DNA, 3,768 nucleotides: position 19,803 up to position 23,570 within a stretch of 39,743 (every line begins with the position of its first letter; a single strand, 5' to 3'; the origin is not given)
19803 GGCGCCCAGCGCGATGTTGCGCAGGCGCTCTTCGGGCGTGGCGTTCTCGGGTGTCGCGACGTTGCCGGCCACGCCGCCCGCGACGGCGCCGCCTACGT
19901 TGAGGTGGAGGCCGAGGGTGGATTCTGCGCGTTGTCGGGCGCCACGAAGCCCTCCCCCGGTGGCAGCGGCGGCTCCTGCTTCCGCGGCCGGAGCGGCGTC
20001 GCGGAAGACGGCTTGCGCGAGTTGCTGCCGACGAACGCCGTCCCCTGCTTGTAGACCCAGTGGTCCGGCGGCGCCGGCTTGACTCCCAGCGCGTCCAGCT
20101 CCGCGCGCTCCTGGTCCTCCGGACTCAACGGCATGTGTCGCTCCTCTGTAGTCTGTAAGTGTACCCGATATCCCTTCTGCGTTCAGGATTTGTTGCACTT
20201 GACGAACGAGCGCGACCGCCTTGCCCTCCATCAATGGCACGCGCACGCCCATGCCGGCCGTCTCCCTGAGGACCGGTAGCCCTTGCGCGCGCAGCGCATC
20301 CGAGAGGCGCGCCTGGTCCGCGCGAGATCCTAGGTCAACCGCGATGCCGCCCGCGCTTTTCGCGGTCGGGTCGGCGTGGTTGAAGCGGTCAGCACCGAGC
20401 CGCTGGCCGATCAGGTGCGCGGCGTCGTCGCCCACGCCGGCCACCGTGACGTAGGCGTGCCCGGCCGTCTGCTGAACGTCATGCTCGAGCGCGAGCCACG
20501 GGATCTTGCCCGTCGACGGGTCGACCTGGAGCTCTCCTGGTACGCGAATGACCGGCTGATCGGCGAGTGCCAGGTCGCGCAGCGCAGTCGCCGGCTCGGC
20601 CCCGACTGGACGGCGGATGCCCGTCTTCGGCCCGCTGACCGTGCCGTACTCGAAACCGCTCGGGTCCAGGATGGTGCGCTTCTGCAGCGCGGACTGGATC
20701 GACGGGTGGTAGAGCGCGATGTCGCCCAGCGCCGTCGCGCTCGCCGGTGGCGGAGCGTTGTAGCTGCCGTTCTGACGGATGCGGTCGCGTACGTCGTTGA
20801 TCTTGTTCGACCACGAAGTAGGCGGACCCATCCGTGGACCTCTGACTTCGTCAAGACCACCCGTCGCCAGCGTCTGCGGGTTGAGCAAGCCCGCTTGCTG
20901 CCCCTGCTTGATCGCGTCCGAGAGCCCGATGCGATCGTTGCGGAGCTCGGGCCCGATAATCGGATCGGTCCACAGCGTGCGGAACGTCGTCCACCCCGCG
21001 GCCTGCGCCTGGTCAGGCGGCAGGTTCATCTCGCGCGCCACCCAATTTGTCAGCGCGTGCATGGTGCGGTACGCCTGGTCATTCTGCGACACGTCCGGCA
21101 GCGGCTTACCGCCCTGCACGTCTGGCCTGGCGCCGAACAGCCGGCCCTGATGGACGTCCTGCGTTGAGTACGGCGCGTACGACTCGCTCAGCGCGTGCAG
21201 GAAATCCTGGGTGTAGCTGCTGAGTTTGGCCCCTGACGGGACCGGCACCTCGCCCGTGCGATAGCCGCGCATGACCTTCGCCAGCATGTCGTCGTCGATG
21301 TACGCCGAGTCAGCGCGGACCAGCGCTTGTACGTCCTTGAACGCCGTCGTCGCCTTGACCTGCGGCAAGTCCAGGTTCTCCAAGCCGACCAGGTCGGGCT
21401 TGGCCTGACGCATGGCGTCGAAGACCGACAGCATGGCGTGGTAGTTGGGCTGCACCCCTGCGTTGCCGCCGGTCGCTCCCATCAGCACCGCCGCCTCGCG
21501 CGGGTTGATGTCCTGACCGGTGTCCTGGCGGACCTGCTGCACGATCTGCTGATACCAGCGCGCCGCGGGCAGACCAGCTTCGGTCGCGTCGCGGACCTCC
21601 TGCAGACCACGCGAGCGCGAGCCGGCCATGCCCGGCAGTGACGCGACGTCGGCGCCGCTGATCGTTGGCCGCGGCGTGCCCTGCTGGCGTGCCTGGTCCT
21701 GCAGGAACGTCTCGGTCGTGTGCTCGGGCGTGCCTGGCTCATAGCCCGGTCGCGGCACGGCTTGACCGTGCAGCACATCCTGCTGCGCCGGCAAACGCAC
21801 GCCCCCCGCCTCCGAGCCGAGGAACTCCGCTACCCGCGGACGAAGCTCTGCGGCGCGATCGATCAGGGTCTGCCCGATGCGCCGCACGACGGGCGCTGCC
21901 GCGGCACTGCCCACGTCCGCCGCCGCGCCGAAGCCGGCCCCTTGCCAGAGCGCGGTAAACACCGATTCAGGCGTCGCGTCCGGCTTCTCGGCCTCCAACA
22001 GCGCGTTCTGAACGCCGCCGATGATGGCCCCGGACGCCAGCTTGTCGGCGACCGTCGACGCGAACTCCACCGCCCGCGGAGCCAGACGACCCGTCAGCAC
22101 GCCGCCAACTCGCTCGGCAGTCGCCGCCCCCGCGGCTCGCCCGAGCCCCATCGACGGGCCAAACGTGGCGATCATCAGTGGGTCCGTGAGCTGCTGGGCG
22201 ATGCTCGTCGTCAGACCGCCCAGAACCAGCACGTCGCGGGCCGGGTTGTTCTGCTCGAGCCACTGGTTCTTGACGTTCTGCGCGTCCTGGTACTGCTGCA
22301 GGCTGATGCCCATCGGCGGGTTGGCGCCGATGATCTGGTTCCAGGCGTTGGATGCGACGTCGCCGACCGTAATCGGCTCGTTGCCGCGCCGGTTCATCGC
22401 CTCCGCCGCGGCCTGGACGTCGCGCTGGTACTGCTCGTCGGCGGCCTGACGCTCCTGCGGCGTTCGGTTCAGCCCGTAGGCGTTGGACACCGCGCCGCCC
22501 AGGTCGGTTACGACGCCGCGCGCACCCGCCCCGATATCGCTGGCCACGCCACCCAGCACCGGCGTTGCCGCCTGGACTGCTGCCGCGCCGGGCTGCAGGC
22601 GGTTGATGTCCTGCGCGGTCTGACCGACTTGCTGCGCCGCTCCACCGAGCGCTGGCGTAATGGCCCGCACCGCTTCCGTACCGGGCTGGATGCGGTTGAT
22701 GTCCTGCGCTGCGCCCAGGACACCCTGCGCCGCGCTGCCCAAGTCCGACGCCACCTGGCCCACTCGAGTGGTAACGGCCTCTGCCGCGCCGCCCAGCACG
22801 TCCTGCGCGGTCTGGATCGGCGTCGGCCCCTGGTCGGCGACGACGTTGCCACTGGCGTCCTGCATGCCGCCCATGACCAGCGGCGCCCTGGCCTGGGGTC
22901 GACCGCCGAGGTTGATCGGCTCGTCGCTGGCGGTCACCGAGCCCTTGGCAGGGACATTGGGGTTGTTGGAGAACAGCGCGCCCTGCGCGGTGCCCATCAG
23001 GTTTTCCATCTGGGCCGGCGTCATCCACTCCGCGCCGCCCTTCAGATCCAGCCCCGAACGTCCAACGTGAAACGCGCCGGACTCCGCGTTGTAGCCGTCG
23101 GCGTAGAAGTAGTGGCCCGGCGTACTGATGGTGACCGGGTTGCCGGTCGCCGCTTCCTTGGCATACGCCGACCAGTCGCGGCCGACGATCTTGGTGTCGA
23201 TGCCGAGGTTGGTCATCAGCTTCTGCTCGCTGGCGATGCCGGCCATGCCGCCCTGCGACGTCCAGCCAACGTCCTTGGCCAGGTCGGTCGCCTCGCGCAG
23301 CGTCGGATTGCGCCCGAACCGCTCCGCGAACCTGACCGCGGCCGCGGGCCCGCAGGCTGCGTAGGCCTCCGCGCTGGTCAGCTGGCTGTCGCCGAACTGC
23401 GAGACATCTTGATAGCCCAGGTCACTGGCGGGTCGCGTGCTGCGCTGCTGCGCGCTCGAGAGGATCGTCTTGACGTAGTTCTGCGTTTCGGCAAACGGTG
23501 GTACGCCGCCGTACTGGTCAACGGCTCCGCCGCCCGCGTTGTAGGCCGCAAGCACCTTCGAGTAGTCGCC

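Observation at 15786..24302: Giant 2838-aa SLT-plus-cysteine-peptidase protein encoded between portal and scaffold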

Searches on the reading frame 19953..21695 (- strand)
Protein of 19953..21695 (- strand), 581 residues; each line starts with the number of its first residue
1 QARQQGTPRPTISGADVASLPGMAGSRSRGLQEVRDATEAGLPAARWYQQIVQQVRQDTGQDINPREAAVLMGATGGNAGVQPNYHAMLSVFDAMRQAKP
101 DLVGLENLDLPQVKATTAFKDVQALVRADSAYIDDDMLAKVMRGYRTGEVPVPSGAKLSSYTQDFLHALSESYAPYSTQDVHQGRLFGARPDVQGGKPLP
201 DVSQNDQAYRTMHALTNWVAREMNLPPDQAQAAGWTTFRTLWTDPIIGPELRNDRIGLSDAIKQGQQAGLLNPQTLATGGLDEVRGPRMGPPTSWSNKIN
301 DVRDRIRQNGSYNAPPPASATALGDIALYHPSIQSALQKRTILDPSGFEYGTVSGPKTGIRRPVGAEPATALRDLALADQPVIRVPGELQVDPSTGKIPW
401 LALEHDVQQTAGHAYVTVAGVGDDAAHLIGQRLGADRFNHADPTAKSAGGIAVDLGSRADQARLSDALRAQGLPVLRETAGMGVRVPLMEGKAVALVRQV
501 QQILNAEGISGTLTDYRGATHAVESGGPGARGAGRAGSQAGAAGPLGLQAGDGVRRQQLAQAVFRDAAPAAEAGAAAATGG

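Call 79: search_solved_structures(query=A4, max_evalue=10)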
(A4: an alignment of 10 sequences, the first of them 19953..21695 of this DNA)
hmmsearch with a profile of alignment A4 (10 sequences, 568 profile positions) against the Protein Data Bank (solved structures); distinct sequences matched with E-value up to 10: 3.
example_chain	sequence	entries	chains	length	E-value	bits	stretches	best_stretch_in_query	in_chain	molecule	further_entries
5j1h_A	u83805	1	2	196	0.19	13.3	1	484-545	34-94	Plectin,Plectin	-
3wye_A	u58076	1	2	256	1.1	10.8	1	400-459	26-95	Diacetyl reductase [(S)-acetoin forming],L-2,3-butanediol dehydrogenase,Diacetyl reductase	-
3vsm_A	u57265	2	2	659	1.3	10.5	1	216-303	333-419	Occlusion-derived virus envelope protein E66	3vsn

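Call 80: search_protein_families(library=pfam, alignment_id=A4, max_evalue=0.1)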
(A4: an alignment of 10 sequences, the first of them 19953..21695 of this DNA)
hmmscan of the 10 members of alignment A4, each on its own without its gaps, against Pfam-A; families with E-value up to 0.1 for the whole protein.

A. member 1, window:19953-21695:- (581 aa): 1 family
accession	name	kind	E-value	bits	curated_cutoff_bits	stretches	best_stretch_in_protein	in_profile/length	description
PF00272.24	Cecropin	-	0.04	14.1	25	0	34-46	13-25/30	Cecropin family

B. families by the number of members that match (of 10 scanned): 2 families
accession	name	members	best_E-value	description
PF00272.24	Cecropin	2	0.04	Cecropin family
PF19901.4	DUF6374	1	0.034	Family of unknown function (DUF6374)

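Call 93: predict_structure(alignment_id=A4)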
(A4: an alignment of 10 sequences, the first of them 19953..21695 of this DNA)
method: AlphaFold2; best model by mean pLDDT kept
length: 581 residues; sequences in the alignment: 10
mean_pLDDT: 65.6   pTM: 0.51
mean pLDDT of the five models: 65.6, 65.0, 64.2, 62.9, 60.1
residues with pLDDT >= 90: 25; 70-90: 274; 50-70: 141; < 50: 141
segments of 3 or more residues with pLDDT < 50: 1-7, 153-161, 169-181, 188-205, 287-289, 323-326, 328-332, 343-376, 525-556, 568-581
pLDDT, mean of each block of 10 residues (from residue 1): 42 75 64 82 77 75 61 60 81 90 83 91 89 83 75 45 51 38 50 34 49 66 64 78 81 76 86 72 59 73 86 77 50 53 40 34 33 51 80 67 70 75 73 79 72 84 85 70 75 80 90 80 54 32 33 47 55 32 27
secondary structure, 60 per line:
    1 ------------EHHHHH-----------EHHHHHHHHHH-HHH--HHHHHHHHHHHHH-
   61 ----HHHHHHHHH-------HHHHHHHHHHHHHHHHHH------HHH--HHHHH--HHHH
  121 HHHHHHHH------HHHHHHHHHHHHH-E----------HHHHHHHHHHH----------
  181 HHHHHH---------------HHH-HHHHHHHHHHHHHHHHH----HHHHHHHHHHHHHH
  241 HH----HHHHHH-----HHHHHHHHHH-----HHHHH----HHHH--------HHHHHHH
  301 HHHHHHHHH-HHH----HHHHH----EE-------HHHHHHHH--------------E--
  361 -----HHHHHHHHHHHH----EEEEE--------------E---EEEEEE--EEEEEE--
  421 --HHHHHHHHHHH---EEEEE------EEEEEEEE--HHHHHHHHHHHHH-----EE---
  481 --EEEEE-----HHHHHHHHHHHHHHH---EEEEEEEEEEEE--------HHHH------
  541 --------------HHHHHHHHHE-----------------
elements in order: H14-18 H31-40 H47-59 H65-73 H81-98 H110-114 H117-128 H135-147 H160-170 H181-186 H206-222 H227-242 H247-252 H258-267 H273-277 H282-285 H294-309 H318-322 H336-343 H366-377 E382-386 E405-410 E413-418 H423-433 E437-441 E448-455 H458-470 E483-487 H493-507 E511-522 H531-534 H555-563

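Call 96: fold_search(model_id=the predicted structure, library=pdb)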
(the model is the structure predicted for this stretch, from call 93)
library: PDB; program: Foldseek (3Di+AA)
matches with E <= 10: 923; with E <= 0.001: 0
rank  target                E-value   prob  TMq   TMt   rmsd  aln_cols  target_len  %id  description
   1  5is2                  3.7e-02  0.85  0.09  0.13  12.6       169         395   15  Crystal structure of Mycobacterium avium SerB2 at pH 6.6 (released 2016-04-27)
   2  5it0                  3.9e-02  0.84  0.09  0.12  12.2       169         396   14  Crystal structure of Mycobacterium avium SerB2 mutant D343N/D347N (released 2016-04-27)
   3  2bm0                  4.1e-02  0.35  0.10  0.09  23.9       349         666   15  Ribosomal elongation factor G (EF-G) Fusidic acid resistant mutant T84A (released 2005-05-04)
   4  3p96                  4.4e-02  0.91  0.10  0.14  12.5       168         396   15  Crystal structure of Phosphoserine phosphatase SerB from Mycobacterium avium, native form (released 2010-11-10)
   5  4ney_B                5.1e-02  0.94  0.12  0.30  11.8       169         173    9  Crystal Structure of an engineered protein with ferredoxin fold, Northeast Structural Genomics Consortium (NESG) Targe (released 2014-01-15)
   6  5it4                  5.3e-02  0.80  0.09  0.13  12.3       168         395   14  Crystal structure of Mycobacterium avium SerB2 mutant D343N (released 2016-04-27)
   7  1fnm                  5.5e-02  0.28  0.10  0.09  21.5       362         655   12  STRUCTURE OF THERMUS THERMOPHILUS EF-G H573A (released 2000-11-22)
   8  5jjb                  5.8e-02  0.90  0.10  0.14  12.3       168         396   15  Crystal structure of Mycobacterium avium SerB2 mutant D343G (released 2016-05-18)
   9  6u45_A                1.2e-01  0.23  0.11  0.09  18.9       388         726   12  Crystal structure of Methanoperedens nitroreducens elongation factor 2 bound to GMPPCP and magnesium (released 2020-03-18)
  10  4ney_A                1.3e-01  0.80  0.11  0.29  12.4       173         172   11  Crystal Structure of an engineered protein with ferredoxin fold, Northeast Structural Genomics Consortium (NESG) Targe (released 2014-01-15)
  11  1u8s_A                1.3e-01  0.66  0.10  0.26  13.4       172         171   10  Crystal structure of putative glycine cleavage system transcriptional repressor (released 2004-08-17)
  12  2fgc                  1.6e-01  0.60  0.10  0.26  12.1       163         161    9  Crystal structure of Acetolactate synthase- small subunit from Thermotoga maritima (released 2006-02-07)
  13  2rdo_7                1.6e-01  0.35  0.11  0.10  21.3       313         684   12  50S subunit with EF-G(GDPNP) and RRF bound (released 2008-03-04)
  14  6u45_B                1.6e-01  0.13  0.10  0.09  20.2       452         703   12  Crystal structure of Methanoperedens nitroreducens elongation factor 2 bound to GMPPCP and magnesium (released 2020-03-18)
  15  8q7q_C                1.6e-01  0.11  0.12  0.08  25.0       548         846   12  Structure of the recycling U5 snRNP bound to chaperones CD2BP2 and TSSC4 (State 2) (released 2024-04-17)
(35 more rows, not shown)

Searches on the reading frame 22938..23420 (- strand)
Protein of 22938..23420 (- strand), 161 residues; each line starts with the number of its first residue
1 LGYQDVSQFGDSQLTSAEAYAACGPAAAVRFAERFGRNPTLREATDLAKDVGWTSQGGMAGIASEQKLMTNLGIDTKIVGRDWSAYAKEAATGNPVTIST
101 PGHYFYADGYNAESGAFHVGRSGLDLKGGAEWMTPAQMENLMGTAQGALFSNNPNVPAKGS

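Call 46: find_related_loci(query=window:22938-23420:-, collection=genome_contigs, flank=10000)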
Query window:22938-23420:- (161 aa) in genome_contigs; peptide patterns used: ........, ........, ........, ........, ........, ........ (x = any residue, [..] = any of these).
97 stretches matched a pattern, but none encodes a relative of the query by tblastn (E <= 1e-3).

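Call 85: search_solved_structures(query=A5, max_evalue=10, show_alignments=3)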
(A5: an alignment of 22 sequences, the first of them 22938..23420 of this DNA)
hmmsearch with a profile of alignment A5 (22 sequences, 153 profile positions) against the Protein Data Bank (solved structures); distinct sequences matched with E-value up to 10: 4.
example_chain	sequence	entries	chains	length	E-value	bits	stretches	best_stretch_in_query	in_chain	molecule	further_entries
4eqf_A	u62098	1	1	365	0.052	16.7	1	54-133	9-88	PEX5-related protein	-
9kn2_A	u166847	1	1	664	0.83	12.8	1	76-127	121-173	Endopeptidase PepO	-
9fma_A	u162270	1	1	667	0.84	12.8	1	76-127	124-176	Endopeptidase PepO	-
5jxx_A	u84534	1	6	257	1.4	12.1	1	31-111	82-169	Acyl-[acyl-carrier-protein]--UDP-N-acetylglucosamine O-acyltransferase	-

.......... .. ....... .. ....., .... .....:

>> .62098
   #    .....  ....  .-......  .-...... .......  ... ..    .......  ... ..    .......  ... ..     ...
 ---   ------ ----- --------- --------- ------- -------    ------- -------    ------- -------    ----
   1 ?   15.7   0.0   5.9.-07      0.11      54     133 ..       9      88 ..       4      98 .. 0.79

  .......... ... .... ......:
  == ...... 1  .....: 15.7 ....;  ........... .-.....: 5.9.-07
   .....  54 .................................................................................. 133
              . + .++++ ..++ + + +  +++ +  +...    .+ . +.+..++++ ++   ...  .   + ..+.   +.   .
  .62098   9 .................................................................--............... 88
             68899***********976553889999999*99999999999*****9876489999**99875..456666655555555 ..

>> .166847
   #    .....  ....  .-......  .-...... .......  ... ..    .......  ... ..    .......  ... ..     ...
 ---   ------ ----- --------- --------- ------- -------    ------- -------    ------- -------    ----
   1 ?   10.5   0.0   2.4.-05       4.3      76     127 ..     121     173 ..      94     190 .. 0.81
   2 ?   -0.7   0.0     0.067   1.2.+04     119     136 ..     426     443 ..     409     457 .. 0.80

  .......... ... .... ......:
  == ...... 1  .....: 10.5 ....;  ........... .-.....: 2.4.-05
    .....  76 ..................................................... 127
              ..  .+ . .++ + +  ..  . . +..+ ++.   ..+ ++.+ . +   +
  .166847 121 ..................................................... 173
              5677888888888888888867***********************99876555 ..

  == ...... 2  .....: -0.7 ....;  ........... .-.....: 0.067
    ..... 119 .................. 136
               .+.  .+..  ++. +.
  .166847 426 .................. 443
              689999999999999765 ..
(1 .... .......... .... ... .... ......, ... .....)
